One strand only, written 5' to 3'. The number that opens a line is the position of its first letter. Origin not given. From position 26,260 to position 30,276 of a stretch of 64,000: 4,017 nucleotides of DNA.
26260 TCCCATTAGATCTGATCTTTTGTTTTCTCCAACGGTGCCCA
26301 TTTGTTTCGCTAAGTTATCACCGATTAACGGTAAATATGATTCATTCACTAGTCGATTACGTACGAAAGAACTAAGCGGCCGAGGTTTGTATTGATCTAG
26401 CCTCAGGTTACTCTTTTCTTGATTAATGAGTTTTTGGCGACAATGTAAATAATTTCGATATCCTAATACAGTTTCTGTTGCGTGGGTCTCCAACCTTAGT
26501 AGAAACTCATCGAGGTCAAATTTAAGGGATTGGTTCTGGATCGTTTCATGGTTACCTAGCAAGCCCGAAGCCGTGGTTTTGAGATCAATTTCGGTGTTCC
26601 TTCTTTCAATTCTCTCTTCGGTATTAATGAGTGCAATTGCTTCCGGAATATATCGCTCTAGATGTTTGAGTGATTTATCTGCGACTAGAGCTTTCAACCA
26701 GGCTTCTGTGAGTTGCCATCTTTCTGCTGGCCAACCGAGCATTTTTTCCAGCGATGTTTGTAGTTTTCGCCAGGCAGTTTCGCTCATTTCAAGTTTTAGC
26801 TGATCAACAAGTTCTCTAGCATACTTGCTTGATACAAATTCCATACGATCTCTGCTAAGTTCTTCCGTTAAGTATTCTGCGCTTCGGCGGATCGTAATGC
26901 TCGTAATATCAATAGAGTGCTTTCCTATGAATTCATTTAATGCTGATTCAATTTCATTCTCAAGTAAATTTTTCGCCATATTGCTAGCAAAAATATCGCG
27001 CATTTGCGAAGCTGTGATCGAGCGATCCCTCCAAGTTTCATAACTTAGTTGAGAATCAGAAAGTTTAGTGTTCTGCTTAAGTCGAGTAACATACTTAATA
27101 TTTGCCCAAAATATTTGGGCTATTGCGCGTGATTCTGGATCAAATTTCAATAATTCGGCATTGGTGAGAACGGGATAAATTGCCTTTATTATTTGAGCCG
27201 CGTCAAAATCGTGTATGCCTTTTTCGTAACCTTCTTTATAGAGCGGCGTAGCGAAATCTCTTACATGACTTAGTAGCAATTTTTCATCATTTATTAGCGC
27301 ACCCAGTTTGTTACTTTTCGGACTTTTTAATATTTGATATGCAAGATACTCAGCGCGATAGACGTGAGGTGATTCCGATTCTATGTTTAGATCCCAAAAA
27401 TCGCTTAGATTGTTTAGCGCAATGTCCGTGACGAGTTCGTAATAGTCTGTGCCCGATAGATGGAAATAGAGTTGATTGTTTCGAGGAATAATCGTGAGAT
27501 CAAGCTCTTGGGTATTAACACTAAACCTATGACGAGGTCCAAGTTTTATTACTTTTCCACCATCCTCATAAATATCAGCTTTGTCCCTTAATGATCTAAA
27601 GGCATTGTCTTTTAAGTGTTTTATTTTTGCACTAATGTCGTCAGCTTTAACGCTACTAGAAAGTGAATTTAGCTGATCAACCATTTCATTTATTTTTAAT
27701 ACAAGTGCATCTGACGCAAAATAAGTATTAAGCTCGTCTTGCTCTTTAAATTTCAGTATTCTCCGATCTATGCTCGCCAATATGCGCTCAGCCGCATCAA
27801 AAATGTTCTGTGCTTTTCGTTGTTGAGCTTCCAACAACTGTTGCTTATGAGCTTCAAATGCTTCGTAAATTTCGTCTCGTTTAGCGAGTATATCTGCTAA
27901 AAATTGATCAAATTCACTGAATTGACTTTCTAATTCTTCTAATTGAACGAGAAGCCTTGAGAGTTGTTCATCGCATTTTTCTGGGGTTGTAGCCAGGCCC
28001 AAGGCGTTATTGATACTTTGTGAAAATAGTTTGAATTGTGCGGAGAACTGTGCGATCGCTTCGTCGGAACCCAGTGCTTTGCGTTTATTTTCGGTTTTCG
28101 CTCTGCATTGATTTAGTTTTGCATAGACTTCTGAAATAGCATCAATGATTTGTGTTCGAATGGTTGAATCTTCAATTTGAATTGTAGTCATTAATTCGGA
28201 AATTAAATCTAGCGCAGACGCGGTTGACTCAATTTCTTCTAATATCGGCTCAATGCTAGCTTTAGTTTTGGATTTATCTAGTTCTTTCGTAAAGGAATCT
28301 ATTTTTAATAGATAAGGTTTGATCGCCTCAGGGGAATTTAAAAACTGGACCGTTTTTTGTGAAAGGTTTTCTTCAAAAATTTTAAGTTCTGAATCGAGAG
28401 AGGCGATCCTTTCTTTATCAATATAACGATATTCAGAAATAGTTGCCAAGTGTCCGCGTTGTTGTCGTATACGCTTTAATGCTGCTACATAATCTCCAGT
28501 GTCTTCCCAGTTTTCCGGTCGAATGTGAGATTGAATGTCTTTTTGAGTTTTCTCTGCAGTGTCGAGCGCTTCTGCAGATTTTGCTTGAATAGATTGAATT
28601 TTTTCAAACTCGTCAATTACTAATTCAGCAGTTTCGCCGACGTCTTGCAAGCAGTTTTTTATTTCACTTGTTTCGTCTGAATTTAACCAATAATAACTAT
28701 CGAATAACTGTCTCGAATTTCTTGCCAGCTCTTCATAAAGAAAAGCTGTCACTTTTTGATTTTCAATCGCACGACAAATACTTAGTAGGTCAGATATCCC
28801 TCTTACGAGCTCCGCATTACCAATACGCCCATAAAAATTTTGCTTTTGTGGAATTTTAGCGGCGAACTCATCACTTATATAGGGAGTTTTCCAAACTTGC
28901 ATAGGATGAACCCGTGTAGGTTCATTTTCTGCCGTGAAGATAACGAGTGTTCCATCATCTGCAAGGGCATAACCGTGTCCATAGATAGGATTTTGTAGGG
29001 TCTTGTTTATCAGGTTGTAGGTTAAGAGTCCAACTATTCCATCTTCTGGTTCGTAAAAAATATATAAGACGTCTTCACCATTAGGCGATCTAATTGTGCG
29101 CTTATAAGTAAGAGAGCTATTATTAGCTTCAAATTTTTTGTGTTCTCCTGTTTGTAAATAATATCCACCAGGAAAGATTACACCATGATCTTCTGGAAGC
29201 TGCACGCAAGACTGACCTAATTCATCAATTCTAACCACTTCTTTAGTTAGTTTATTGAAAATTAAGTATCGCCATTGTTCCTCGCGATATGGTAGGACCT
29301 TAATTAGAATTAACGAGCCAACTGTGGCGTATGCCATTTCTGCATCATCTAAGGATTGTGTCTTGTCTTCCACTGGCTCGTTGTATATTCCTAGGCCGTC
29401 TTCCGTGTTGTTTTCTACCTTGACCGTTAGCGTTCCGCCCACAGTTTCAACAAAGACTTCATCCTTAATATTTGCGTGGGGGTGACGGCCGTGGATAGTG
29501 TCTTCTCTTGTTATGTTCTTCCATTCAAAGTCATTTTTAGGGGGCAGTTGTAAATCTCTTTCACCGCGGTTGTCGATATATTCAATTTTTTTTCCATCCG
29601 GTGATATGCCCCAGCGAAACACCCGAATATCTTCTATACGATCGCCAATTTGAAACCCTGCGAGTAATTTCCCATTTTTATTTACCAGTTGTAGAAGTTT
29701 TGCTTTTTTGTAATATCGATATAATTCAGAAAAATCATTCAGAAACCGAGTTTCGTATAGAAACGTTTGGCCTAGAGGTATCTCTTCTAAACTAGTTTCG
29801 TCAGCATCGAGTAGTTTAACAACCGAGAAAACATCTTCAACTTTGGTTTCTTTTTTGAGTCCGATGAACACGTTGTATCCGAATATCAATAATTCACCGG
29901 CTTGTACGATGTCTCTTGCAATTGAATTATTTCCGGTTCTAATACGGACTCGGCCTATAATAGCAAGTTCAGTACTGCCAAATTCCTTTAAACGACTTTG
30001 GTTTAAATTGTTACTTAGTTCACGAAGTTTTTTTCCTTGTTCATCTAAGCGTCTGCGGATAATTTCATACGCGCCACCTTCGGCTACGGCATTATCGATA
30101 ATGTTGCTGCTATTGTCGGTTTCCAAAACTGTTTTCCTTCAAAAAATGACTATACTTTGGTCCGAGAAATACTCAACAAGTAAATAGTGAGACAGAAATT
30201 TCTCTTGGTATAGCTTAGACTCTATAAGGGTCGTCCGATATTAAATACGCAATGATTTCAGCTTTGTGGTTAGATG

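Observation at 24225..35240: An ~11 kb flotillin / PspA / giant-AAA_5 / rhomboid gene cluster inserted into the conserved mltB-rlpA cell-wall gene block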

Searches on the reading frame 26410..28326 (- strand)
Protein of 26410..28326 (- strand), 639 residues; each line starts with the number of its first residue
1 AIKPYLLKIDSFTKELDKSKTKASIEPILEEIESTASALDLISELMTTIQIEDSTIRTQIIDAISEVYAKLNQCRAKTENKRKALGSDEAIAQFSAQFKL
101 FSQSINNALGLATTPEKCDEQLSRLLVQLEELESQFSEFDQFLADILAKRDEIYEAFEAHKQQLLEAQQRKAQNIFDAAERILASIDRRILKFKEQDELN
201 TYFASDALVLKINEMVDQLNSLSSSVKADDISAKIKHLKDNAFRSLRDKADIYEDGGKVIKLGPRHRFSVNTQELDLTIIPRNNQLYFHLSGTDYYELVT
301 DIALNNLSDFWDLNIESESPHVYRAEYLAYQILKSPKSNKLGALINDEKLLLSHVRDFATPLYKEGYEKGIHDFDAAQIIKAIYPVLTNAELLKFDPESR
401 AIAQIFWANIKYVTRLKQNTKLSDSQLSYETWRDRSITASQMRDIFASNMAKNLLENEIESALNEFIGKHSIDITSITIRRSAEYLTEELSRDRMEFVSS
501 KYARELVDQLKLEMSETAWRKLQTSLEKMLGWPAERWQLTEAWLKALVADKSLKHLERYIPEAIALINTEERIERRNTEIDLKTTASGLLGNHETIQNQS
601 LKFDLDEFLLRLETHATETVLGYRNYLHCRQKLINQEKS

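Call 49: search_protein_families(library=pfam, proteins=[window:26410-28326:-], max_evalue=1)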
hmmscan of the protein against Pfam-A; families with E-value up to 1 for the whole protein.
window:26410-28326:- (639 aa): 4 families
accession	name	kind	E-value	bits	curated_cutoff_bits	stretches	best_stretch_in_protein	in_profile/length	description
PF25472.1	DUF7902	-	2.1e-24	85.9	26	1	1-83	2-84/85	Domain of unknown function (DUF7902)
PF16752.10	TBCC_N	-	0.014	16.2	27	1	70-145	10-80/115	Tubulin-specific chaperone C N-terminal domain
PF16455.10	UBD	-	0.044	14.4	27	1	141-184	28-71/103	Ubiquitin-binding domain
PF14890.11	Intein_splicing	-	0.11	12.7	35.8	1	206-277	6-78/155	Intein splicing domain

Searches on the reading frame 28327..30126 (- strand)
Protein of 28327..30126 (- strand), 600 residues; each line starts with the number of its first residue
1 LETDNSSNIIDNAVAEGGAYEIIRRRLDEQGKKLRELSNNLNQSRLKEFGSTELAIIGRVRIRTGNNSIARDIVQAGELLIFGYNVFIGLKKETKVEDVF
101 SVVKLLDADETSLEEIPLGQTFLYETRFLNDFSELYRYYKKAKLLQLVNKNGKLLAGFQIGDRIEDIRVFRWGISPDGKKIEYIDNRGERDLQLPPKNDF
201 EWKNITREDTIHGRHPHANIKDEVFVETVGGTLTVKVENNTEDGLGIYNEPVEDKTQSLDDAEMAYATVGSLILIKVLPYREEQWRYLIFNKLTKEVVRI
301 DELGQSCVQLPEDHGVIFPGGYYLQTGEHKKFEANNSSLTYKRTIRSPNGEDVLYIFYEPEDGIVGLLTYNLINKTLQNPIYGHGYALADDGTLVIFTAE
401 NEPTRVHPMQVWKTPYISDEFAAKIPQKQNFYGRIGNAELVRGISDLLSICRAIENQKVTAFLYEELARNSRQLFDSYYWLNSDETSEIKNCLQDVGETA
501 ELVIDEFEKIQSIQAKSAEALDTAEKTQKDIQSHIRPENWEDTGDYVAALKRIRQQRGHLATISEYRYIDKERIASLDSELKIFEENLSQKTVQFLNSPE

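Call 67: predict_structure(alignment_id=A4)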
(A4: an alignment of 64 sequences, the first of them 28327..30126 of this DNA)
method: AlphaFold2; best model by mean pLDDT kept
length: 600 residues; sequences in the alignment: 64
mean_pLDDT: 79.3   pTM: 0.57
mean pLDDT of the five models: 79.3, 71.3, 70.2, 69.7, 69.3
residues with pLDDT >= 90: 108; 70-90: 378; 50-70: 82; < 50: 32
segments of 3 or more residues with pLDDT < 50: 1-16, 196-198, 295-305
pLDDT, mean of each block of 10 residues (from residue 1): 36 50 84 93 83 81 76 87 71 80 76 82 91 80 84 88 83 85 87 60 83 84 85 76 64 84 80 81 82 47 52 65 67 65 79 82 81 76 85 82 76 80 72 85 89 74 85 91 92 92 82 84 91 83 87 92 86 91 90 82
secondary structure, 60 per line:
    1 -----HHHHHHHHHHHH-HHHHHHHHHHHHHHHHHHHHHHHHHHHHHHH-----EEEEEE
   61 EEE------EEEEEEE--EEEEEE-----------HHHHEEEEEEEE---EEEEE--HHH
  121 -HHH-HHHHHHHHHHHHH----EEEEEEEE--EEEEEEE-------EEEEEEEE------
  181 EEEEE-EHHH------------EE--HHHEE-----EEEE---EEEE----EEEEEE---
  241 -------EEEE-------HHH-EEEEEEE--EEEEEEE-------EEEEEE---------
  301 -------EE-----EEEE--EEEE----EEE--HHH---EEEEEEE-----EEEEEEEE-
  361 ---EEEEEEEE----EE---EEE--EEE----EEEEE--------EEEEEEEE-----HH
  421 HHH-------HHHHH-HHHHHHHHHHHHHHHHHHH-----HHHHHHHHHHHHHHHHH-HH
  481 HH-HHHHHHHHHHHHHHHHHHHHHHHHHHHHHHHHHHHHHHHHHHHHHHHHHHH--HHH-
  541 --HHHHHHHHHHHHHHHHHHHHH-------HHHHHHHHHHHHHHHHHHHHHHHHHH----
elements in order: H6-17 H19-49 E55-63 E70-76 E79-84 H96-99 E100-107 E111-115 H126-138 E143-150 E153-159 E167-174 E181-185 E217-220 E224-227 E232-237 E248-251 E263-269 E272-278 E286-291 E315-318 E321-324 E329-331 E340-346 E352-359 E364-371 E381-383 E386-388 E393-397 E406-413 H419-423 H431-435 H437-455 H461-477 H479-482 H484-534 H543-563 H571-596

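Call 70: fold_search(model_id=the predicted structure, library=pdb)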
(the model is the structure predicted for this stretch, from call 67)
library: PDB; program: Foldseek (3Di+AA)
matches with E <= 10: 902; with E <= 0.001: 128
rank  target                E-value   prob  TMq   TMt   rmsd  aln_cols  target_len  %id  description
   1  8cli_B                2.4e-06  0.99  0.15  0.14  27.6       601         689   12  TFIIIC TauB-DNA monomer (released 2023-06-21)
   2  7sse_A                2.9e-06  1.00  0.22  0.39  14.9       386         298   10  Crystal structure of the WDR domain of human DCAF1 in complex with CYCA-117-70 (released 2021-12-15)
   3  8h93_B                3.5e-06  1.00  0.22  0.33  15.8       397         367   11  Structure of dimeric mouse SCMC core complex (released 2024-01-10)
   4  8f8e_B                4.1e-06  1.00  0.22  0.38  15.0       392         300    9  Crystal structure of the WDR domain of human DCAF1 in complex with OICR-8268 compound (released 2023-03-01)
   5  7lbm_0                4.5e-06  1.00  0.19  0.16  27.4       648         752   10  Structure of the human Mediator-bound transcription pre-initiation complex (released 2021-03-24)
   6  9d5n_CH               6.3e-06  0.97  0.12  0.12  23.1       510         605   10  48-nm doublet microtubule from Trichomonas vaginalis strain G3 (released 2025-05-14)
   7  9n73_LI               6.6e-06  0.99  0.18  0.18  29.5       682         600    7  SSU processome maturation and disassembly, State G (released 2025-10-29)
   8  8q9t_C                8.5e-06  1.00  0.18  0.26  18.6       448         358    7  CryoEM structure of a S. Cerevisiae Ski238 complex bound to RNA (released 2023-11-29)
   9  3h6j                  9.8e-06  1.00  0.19  0.25  18.2       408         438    9  Crystal structure of a putative neuraminidase from Pseudomonas aeruginosa (released 2009-05-12)
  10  8to0_BG               1.4e-05  0.90  0.11  0.11  19.6       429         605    9  48-nm repeating structure of doublets from mouse sperm flagella (released 2023-11-01)
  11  7esl                  1.6e-05  1.00  0.20  0.26  18.4       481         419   10  Crystal structure of a L-rhamnose-alpha-1,4-D-glucuronate lyase from Fusarium oxysporum 12S, N247A N-glycan free form (released 2021-08-04)
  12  8tze                  1.7e-05  1.00  0.20  0.17  17.2       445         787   10  Structure of C-terminal half of LRRK2 bound to GZD-824 (released 2023-12-06)
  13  8tyq_A                2.0e-05  1.00  0.21  0.14  18.1       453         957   10  Structure of the C-terminal half of LRRK2 bound to GZD-824 (G2019S mutant) (released 2023-12-06)
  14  2w38                  2.4e-05  1.00  0.20  0.25  18.5       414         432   10  Crystal structure of the pseudaminidase from Pseudomonas aeruginosa (released 2008-12-23)
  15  7zb0_D                2.6e-05  0.98  0.16  0.14  25.9       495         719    9  macrocyclase OphP with 15mer (released 2022-07-06)
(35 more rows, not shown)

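Call 84: search_dna_similar(query=window:28327-30126:-, collection=plasmids, mode=protein, max_rows=10)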
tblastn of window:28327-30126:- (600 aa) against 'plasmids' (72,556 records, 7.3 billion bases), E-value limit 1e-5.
Records with a match: 13; places in all: 13; records where one place covers at least 80% of the query: 13.
Best place of each record, by identity: <60% 13.
By first word of the organism name: Streptomyces 3; Proteus 2; Deinococcus 2; Pseudomonas 1; Nonomuraea 1; Halomonas 1; Vibrio 1; Hymenobacter 1; Photobacterium 1.
By predicted mobility (MOB-suite, as given by PLSDB): non-mobilizable 10; mobilizable 3.
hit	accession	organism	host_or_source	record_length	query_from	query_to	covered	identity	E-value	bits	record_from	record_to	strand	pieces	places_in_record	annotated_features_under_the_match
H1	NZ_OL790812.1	Proteus mirabilis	-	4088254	2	598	100%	54.6%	0e+0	702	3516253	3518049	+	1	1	none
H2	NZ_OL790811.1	Proteus mirabilis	-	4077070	2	598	100%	54.6%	0e+0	702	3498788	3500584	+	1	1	none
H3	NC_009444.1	Pseudomonas fluorescens SBW25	-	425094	10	598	98%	51.9%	0e+0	646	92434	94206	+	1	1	DNA repair ATPase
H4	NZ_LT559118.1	Nonomuraea gerenzanensis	-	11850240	16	597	97%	48.1%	1e-169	541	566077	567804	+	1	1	none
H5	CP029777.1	Deinococcus actinosclerus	mixed culture,wastewater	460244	17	599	97%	47.1%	0e+0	587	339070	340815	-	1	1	DNA repair protein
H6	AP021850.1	Deinococcus grandis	-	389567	17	599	97%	46.7%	0e+0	582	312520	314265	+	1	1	hypothetical protein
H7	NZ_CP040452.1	Halomonas sp. PA16-9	-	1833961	10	600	99%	45.0%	3e-177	564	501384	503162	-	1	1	none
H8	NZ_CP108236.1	Streptomyces sp. NBC_00080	-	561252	18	596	97%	44.4%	6e-155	499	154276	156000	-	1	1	DNA repair ATPase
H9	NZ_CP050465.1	Vibrio campbellii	single cell,seawater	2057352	7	587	97%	39.4%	4e-137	448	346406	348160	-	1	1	none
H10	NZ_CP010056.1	Hymenobacter sp. DG25B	single cell,soil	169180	16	600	98%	38.3%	4e-136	445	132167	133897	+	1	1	DNA repair ATPase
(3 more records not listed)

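Call 85: search_dna_similar(query=window:28327-30126:-, collection=phages, mode=protein, max_rows=10)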
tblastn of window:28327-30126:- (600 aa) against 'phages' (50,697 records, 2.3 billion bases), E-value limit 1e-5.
No match.

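Call 86: get_annotated_region(hit=H5, flank=9000)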
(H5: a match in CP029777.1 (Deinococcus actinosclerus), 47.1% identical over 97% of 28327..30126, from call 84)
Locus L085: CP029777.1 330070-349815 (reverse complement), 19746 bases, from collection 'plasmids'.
description: Deinococcus actinosclerus strain SJTR plasmid unnamed3, complete sequence
organism: Deinococcus actinosclerus (NCBI taxid 1768108)
taxonomy: Bacteria; Deinococcota; Deinococci; Deinococcales; Deinococcaceae; Deinococcus; Deinococcus actinosclerus
host: -; source: mixed culture,wastewater; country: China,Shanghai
typing (MOB-suite, as given by PLSDB): non-mobilizable
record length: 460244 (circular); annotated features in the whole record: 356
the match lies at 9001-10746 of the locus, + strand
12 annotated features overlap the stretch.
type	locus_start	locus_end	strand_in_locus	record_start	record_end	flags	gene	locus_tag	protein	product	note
CDS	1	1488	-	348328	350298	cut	-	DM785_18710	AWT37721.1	hypothetical protein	-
CDS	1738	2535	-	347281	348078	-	modB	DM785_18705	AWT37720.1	molybdate ABC transporter permease subunit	-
CDS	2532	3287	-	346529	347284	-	modA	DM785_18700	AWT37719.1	molybdate ABC transporter substrate-binding protein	-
CDS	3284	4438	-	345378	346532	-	-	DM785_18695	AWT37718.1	XRE family transcriptional regulator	-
CDS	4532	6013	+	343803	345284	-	-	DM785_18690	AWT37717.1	GGDEF domain-containing protein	-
CDS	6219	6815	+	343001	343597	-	-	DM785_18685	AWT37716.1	hypothetical protein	-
CDS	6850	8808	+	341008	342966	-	-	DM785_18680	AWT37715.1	hypothetical protein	-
CDS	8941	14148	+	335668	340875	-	-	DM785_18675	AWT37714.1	DNA repair protein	-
CDS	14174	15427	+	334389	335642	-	-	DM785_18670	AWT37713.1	glycerate kinase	-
CDS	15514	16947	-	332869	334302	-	-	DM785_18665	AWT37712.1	guanine permease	-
CDS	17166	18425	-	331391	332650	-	-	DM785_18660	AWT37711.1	transcriptional regulator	-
CDS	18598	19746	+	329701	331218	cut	hpaE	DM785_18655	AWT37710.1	5-carboxymethyl-2-hydroxymuconate semialdehyde dehydrogenase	-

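Call 87: get_annotated_region(hit=H8, flank=9000)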
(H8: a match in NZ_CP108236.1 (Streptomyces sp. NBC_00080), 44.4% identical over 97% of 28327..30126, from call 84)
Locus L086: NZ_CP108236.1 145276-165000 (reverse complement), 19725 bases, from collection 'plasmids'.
description: Streptomyces sp. NBC_00080 plasmid unnamed1, complete sequence
organism: Streptomyces sp. NBC_00080 (NCBI taxid 2975645)
taxonomy: Bacteria; Actinomycetota; Actinomycetes; Kitasatosporales; Streptomycetaceae; Streptomyces; Streptomyces sp. NBC 00080
host: -; source: -; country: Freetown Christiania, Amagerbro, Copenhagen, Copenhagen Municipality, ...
typing (MOB-suite, as given by PLSDB): non-mobilizable; replicon rep_cluster_43
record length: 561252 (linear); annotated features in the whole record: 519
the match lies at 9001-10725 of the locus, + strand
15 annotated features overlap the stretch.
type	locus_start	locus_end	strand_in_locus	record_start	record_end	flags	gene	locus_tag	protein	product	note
CDS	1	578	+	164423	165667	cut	-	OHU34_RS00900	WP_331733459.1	cation:proton antiporter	GO:0006812 - monoatomic cation transport [Evidence IEA]; GO:1902600 - proton transmembrane transport [Evidence IEA]; ...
CDS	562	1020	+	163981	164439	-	-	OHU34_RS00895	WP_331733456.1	CBS domain-containing protein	-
CDS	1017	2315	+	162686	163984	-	-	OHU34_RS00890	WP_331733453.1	ArsB/NhaD family transporter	-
CDS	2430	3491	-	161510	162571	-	-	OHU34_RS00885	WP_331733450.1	helix-turn-helix domain-containing protein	-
CDS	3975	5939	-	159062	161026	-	-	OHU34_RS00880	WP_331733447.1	NAD-binding protein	GO:0006813 - potassium ion transport [Evidence IEA]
CDS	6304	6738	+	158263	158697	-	-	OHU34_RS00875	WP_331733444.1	hypothetical protein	-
CDS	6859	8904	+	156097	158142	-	-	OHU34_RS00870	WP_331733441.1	flotillin family protein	-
CDS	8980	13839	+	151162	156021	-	-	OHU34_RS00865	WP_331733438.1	DNA repair ATPase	-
CDS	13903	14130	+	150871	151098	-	-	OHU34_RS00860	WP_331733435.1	hypothetical protein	-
CDS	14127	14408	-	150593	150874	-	-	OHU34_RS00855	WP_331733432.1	hypothetical protein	-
CDS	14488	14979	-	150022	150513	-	-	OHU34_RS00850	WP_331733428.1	CBS domain-containing protein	-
CDS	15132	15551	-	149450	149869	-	-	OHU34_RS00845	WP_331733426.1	hypothetical protein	-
CDS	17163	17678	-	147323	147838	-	-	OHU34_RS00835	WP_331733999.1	hypothetical protein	-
CDS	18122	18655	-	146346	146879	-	-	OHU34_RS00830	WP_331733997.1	TerD family protein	-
CDS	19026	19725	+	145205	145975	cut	-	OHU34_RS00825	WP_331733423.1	hypothetical protein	-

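Call 88: get_annotated_region(hit=H10, flank=9000)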
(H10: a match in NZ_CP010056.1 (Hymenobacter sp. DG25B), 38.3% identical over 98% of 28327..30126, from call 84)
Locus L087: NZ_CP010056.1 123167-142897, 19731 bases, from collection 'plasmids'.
description: Hymenobacter sp. DG25B plasmid unnamed, complete sequence
organism: Hymenobacter sp. DG25B (NCBI taxid 1385664)
taxonomy: Bacteria; Bacteroidota; Cytophagia; Cytophagales; Hymenobacteraceae; Hymenobacter; Hymenobacter sp. DG25B
host: -; source: single cell,soil; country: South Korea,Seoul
typing (MOB-suite, as given by PLSDB): non-mobilizable
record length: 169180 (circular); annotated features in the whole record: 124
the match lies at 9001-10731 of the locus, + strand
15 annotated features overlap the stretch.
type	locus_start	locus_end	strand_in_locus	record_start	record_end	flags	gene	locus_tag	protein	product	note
CDS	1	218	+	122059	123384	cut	-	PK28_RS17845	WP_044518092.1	sugar porter family MFS transporter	GO:0008643 - carbohydrate transport [Evidence IEA]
CDS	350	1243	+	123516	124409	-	-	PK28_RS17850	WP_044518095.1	carbohydrate kinase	GO:0005975 - carbohydrate metabolic process [Evidence IEA]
CDS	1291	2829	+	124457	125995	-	-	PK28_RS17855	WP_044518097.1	glycoside hydrolase family 32 protein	-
CDS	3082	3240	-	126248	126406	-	-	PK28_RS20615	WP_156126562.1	hypothetical protein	-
CDS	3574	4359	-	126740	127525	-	-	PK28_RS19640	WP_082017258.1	LexA family transcriptional regulator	-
CDS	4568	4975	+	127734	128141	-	-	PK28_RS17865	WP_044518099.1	molecular chaperone Tir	-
CDS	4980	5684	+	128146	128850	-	-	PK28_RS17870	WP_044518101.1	PspA/IM30 family protein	-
CDS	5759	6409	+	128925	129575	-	-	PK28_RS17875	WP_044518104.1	DUF1449 family protein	-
CDS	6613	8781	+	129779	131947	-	-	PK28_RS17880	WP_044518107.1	hypothetical protein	-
CDS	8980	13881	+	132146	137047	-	-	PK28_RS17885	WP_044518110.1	DNA repair ATPase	-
CDS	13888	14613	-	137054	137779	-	-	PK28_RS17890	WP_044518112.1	LytTR family DNA-binding domain-containing protein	-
CDS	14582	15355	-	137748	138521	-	-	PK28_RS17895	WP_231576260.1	histidine kinase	GO:0000160 - phosphorelay signal transduction system [Evidence IEA]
CDS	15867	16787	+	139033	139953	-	-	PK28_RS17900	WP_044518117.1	ABC transporter ATP-binding protein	-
CDS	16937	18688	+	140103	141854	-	-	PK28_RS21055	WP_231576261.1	hypothetical protein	-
CDS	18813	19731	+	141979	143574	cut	-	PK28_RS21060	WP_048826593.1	M1 family aminopeptidase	-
